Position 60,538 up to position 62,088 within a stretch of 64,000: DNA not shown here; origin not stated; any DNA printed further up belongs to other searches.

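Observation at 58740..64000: Translationally coupled pseudopilin operon with atypical partners (large upstream protein, two prepilin-like genes, zinc-ribbon protein)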

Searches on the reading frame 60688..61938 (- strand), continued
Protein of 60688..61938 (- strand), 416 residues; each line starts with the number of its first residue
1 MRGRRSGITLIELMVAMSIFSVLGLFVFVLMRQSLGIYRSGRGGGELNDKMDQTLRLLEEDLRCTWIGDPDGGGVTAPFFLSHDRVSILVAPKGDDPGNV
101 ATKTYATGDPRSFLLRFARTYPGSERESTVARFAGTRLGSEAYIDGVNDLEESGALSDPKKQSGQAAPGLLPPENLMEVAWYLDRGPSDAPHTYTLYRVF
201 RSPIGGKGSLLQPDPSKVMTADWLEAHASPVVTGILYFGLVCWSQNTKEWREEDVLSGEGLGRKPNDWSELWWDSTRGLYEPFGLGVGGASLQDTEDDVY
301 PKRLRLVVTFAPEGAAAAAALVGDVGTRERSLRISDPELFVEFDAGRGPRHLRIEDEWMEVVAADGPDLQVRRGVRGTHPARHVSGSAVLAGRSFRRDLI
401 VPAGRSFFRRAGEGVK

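Call 41: find_encoding_contigs(protein=P0042, flank=10000, max_places=2)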
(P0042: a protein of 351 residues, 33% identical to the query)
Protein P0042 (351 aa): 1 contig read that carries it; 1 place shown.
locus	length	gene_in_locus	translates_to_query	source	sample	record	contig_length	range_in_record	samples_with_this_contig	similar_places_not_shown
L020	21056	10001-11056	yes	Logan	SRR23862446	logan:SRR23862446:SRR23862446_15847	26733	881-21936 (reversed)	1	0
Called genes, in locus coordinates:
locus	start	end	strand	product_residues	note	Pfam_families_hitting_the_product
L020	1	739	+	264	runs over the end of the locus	-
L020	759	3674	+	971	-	PF13371:TPR_9 (faint), PF07719:TPR_2 (faint), PF13174:TPR_6 (faint), PF13428:TPR_14 (faint), PF12895:ANAPC3 (faint), PF13432:TPR_16 (weak), PF14559:TPR_19, PF13432:TPR_16 (weak), +8 more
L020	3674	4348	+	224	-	PF07963:N_methyl (weak)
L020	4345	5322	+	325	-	PF07963:N_methyl (weak), PF13385:Laminin_G_3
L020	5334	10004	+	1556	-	PF23666:Rcc01698_C (faint), PF13385:Laminin_G_3 (weak)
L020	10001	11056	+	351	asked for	-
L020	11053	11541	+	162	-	-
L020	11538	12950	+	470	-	-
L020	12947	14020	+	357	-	PF13145:Rotamase_2 (weak), PF00639:Rotamase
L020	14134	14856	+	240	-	PF04079:SMC_ScpB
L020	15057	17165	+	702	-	-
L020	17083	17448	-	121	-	PF01809:YidD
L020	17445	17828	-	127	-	PF00825:Ribonuclease_P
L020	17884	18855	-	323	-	PF12895:ANAPC3 (faint), PF07719:TPR_2 (faint), PF13181:TPR_8 (faint), PF13424:TPR_12 (faint), PF13428:TPR_14 (faint), PF13432:TPR_16 (faint), PF00515:TPR_1 (faint), PF13371:TPR_9 (weak), +3 more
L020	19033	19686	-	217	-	-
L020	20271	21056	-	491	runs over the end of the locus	PF05833:NFACT_N, PF05670:NFACT-R_1, PF18297:NFACT-R_2 (weak)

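Call 42: find_encoding_contigs(protein=P0046, flank=10000, max_places=2)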
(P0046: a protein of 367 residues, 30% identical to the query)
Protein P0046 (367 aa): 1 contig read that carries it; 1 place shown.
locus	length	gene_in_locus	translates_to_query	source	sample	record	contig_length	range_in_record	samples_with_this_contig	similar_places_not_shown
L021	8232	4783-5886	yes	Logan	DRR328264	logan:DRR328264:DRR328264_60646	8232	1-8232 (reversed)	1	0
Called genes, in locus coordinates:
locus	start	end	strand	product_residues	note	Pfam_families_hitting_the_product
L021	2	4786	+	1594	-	?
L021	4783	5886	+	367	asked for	-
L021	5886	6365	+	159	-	-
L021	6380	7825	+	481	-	PF13174:TPR_6 (faint)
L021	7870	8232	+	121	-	?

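Call 63: search_protein_families(library=ncbifam, proteins=[L007:196-2670:+, L007:2698-4398:+, L007:4395-5216:+, L014:479-3052:+, L011:4010-7036:+], max_evalue=0.01)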
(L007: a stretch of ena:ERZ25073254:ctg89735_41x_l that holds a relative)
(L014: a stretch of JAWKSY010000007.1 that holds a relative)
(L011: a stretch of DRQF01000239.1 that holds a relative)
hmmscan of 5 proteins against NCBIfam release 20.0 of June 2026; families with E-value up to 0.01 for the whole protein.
L007:196-2670:+ (824 aa): 6 families
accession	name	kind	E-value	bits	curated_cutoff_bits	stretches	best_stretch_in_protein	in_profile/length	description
NF049868.1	FhaB_Rv0019c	equivalog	1.4e-28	100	125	2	134-206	79-153/158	FHA domain-containing protein FhaB/FipA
NF041660.2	oxygluDhInhib_OdhI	equivalog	3.5e-16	59.3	200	2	142-211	58-127/130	oxoglutarate dehydrogenase inhibitor Odhl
NF052573.1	HisKinEspAMyxo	equivalog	7.1e-15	54.1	1400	2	143-208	49-115/755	serine histidine kinase EspA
TIGR03354.1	VI_FHA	hypoth_equivalog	5.8e-14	52.7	120.25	2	140-193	24-80/420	type VI secretion system-associated FHA domain protein TagH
NF033760.1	gliding_GltG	equivalog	4e-11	42.2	650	2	33-99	36-103/650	adventurous gliding motility protein GltG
NF052403.1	ESX1TransRegEspM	equivalog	6.3e-05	22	550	0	130-191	18-79/367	ESX-1 type VII secretion system transcriptional regulator EspM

L007:2698-4398:+ (566 aa): 5 families
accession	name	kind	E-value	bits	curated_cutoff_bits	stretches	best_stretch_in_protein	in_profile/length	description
NF045709.1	Amuc_1101_fam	equivalog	3.7e-42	145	650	1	36-476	40-478/608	Amuc_1101 family PilM-like pilus complex protein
TIGR01175.1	pilM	subfamily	6.8e-25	87.8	133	1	3-345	4-344/348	type IV pilus assembly protein PilM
TIGR01174.1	ftsA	equivalog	2.1e-09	37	175.85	1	176-314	199-347/371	cell division protein FtsA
NF011660.0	PRK15080.1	equivalog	6.4e-05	22.3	182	1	177-310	145-256/277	ethanolamine utilization protein EutJ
TIGR02529.1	EutJ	subfamily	0.00044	19.8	152.1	1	177-313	112-224/239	ethanolamine utilization protein EutJ family protein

L007:4395-5216:+ (273 aa): 0 families

L014:479-3052:+ (857 aa): 10 families
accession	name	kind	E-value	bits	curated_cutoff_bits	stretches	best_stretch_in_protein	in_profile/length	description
TIGR02519.1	pilus_MshL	equivalog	5.8e-31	107.6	250.2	1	522-846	7-290/290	pilus (MSHA type) biogenesis protein MshL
TIGR02517.1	type_II_gspD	equivalog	4.4e-25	88.2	351.35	1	525-854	312-598/600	type II secretion system secretin GspD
NF042912.1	Amuc_1098_fam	equivalog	1.8e-21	75.9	750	3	726-847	665-797/805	Amuc_1098 family type IV pilus outer membrane protein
TIGR02515.1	IV_pilus_PilQ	subfamily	9.3e-20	71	284.35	1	535-841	156-422/428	type IV pilus secretin PilQ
TIGR02516.1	type_III_yscC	equivalog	5.9e-10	38.3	238.45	1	535-846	220-461/463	type III secretion system outer membrane ring subunit SctC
NF010083.0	PRK13568.1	equivalog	6.7e-08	31.7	554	1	650-844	240-415/419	DNA uptake porin HofQ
NF007851.2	PRK10560.1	exception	0.0031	16.4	598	1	783-847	346-410/412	DNA uptake porin HofQ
TIGR02917.1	PEP_TPR_lipo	equivalog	0.0034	15.3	312.2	0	67-279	153-335/899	XrtA/PEP-CTERM system TPR-repeat protein PrsT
NF033553.1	MerP_Gpos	exception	0.0062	16.4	110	0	166-202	76-112/112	mercury resistance system substrate-binding protein MerP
NF011873.0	PRK15346.1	equivalog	0.009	14.7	524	0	773-828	421-476/499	EscC/YscC/HrcC family type III secretion system outer membrane ring protein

L011:4010-7036:+ (1008 aa): 9 families
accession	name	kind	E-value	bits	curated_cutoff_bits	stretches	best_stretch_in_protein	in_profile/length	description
TIGR02917.1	PEP_TPR_lipo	equivalog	1.5e-15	56.2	312.2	1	606-965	214-583/899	XrtA/PEP-CTERM system TPR-repeat protein PrsT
NF040959.1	MamA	equivalog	1.3e-08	34.6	200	0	600-749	52-198/204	magnetosome protein MamA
TIGR02521.1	type_IV_pilW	equivalog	2.1e-08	34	154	1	795-988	49-208/234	type IV pilus biogenesis/stability protein PilW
TIGR03939.1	PGA_TPR_OMP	equivalog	1.7e-07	29.9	366.65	1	886-974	91-179/800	poly-beta-1,6 N-acetyl-D-glucosamine export porin PgaA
NF041522.1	TPR_sll0314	equivalog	2e-06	27.2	225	0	745-805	194-249/275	Sll0314/Alr1548 family TPR repeat-containing protein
NF008757.0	PRK11788.1-5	equivalog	9.9e-05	21.6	363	1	885-955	184-254/388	lipopolysaccharide assembly protein LapB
TIGR03663.1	TIGR03663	subfamily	0.00052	19.1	126.25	1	177-248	121-191/435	flippase activity-associated protein Agl23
NF033920.0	C39_PA2778_fam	equivalog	0.0011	18.4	150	0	647-718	180-252/255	PA2778 family cysteine peptidase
NF008693.0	PRK11713.2-3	equivalog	0.0077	15.5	210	0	525-586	67-128/246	16S rRNA (uracil(1498)-N(3))-methyltransferase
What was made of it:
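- On Canonical T2SS (Gsp) operon: It scores 88 bits against the GspD cut-off of 351, and MshL scores higher (call 63).
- Closest known: PVC-superphylum pilus cluster of Akkermansia. Same: The secretin also matches the Amuc_1098 family (1.8e-21; call 63).
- The secretin matches GspD at 4.4e-25 (call 63). The secretin matches MshL better, at 5.8e-31 (call 63).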

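Call 69: predict_structure(alignment_id=A3)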
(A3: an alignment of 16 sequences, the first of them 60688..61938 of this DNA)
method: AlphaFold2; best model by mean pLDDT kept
length: 416 residues; sequences in the alignment: 16
mean_pLDDT: 76.5   pTM: 0.76
mean pLDDT of the five models: 76.5, 75.4, 73.3, 72.6, 70.6
residues with pLDDT >= 90: 93; 70-90: 204; 50-70: 75; < 50: 44
segments of 3 or more residues with pLDDT < 50: 1-4, 88-105, 264-269, 279-288, 413-416
pLDDT, mean of each block of 10 residues (from residue 1): 55 84 84 63 72 88 81 72 62 40 53 88 84 86 90 76 70 92 85 89 90 79 86 89 77 73 48 64 44 58 88 70 93 89 82 89 92 86 92 88 64 44
secondary structure, 60 per line:
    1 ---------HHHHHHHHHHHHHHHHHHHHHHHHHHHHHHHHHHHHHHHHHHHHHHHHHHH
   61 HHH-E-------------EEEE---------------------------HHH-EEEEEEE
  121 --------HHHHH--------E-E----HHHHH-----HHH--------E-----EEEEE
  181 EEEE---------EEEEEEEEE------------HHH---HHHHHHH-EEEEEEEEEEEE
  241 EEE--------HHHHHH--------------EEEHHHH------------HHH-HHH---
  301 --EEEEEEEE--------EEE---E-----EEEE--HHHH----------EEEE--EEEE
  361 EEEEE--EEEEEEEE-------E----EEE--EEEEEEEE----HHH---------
elements in order: H10-63 E79-82 E114-120 H129-133 H149-153 E176-184 E194-202 H221-227 E229-243 H252-257 E272-274 H275-278 E303-310 E319-321 E331-334 H337-340 E351-354 E357-365 E368-375 E388-390 E393-400
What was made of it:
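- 60688..61938 (-): A 416-aa GspJ/PilW-like minor pseudopilin with a C-terminal phage-tail-fibre-like beta module. AF2 model pLDDT 76.5 (call 69).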

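Call 87: search_protein_families(library=pfam, proteins=[L001:6900-7700:+, L020:5334-10004:+, L007:10001-15235:+], max_evalue=1)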
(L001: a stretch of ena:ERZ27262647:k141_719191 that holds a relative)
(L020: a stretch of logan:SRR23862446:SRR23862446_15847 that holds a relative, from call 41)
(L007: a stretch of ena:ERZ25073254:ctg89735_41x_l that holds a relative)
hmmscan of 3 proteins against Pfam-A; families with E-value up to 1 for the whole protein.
L001:6900-7700:+ (267 aa): 1 family
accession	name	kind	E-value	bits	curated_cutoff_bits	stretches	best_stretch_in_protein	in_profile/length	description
PF13385.13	Laminin_G_3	-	0.00075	20.1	27.6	1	53-161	20-110/151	Concanavalin A-like lectin/glucanases superfamily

L020:5334-10004:+ (1556 aa): 3 families
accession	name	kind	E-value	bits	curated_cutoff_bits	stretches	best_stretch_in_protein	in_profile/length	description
PF23666.2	Rcc01698_C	-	1e-06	29.4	27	2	1272-1318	48-97/98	Rcc01698-like, C-terminal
PF13385.13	Laminin_G_3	-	5e-06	27.2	27.6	1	659-764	21-112/151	Concanavalin A-like lectin/glucanases superfamily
PF03934.19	T2SSK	-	0.0019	18.9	24.2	1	409-473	1-56/63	Type II secretion system (T2SS), protein K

L007:10001-15235:+ (1744 aa): 2 families
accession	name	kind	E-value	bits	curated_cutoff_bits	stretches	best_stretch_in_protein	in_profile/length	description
PF13385.13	Laminin_G_3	-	0.016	15.8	27.6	1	727-833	21-110/151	Concanavalin A-like lectin/glucanases superfamily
PF23666.2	Rcc01698_C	-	0.021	15.6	27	1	1463-1511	44-98/98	Rcc01698-like, C-terminal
